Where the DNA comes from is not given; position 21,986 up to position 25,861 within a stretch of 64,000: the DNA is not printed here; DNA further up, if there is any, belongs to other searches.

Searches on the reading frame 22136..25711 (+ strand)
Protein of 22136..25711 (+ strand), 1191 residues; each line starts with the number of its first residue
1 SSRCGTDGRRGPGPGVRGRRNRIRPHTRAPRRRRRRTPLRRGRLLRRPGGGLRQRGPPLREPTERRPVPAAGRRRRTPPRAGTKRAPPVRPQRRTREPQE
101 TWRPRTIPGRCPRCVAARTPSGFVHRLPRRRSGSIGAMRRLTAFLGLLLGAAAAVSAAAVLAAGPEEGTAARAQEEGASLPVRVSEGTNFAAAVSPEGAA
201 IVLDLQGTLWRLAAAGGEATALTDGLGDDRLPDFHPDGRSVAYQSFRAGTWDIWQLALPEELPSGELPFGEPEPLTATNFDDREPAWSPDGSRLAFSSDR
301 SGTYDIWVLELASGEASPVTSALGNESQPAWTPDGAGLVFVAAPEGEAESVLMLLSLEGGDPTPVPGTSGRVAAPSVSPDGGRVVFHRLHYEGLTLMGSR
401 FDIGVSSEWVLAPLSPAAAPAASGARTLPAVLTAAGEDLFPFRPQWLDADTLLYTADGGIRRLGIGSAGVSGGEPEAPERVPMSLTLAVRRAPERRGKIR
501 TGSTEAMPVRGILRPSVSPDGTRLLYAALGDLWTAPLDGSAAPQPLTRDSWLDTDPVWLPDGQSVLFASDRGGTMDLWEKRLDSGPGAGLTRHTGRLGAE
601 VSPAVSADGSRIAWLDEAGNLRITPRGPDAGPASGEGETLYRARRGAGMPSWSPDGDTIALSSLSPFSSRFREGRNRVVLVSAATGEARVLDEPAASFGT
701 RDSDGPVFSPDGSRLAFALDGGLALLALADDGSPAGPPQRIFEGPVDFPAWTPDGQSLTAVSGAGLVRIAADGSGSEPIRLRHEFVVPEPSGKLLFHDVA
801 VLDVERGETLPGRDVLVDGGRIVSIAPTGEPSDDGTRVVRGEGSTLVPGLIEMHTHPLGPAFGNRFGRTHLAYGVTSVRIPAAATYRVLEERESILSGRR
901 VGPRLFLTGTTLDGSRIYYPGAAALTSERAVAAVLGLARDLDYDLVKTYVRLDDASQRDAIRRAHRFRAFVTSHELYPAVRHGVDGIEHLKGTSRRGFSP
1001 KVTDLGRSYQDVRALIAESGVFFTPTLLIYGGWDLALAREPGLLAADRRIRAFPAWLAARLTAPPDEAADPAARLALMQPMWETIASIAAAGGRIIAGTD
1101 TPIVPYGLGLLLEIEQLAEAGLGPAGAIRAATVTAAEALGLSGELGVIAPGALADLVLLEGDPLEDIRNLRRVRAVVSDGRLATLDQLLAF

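Call 50: search_protein_families(library=pfam, proteins=[window:22136-25711:+], max_evalue=0.001)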
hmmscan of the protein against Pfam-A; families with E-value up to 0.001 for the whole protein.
window:22136-25711:+ (1191 aa): 4 families
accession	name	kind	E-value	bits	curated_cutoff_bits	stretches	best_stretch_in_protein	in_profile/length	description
PF07676.18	PD40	-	3.1e-54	180.3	20.9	4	273-308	2-38/38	WD40-like Beta Propeller Repeat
PF01979.26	Amidohydro_1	-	9e-14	51.9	25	1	846-1182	2-344/345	Amidohydrolase family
PF07969.17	Amidohydro_3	-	1.9e-09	38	29.7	1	1083-1181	357-469/472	Amidohydrolase family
PF00930.27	DPPIV_N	-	4.7e-05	22.7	22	0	269-321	32-80/354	Dipeptidyl peptidase IV (DPP IV) N-terminal region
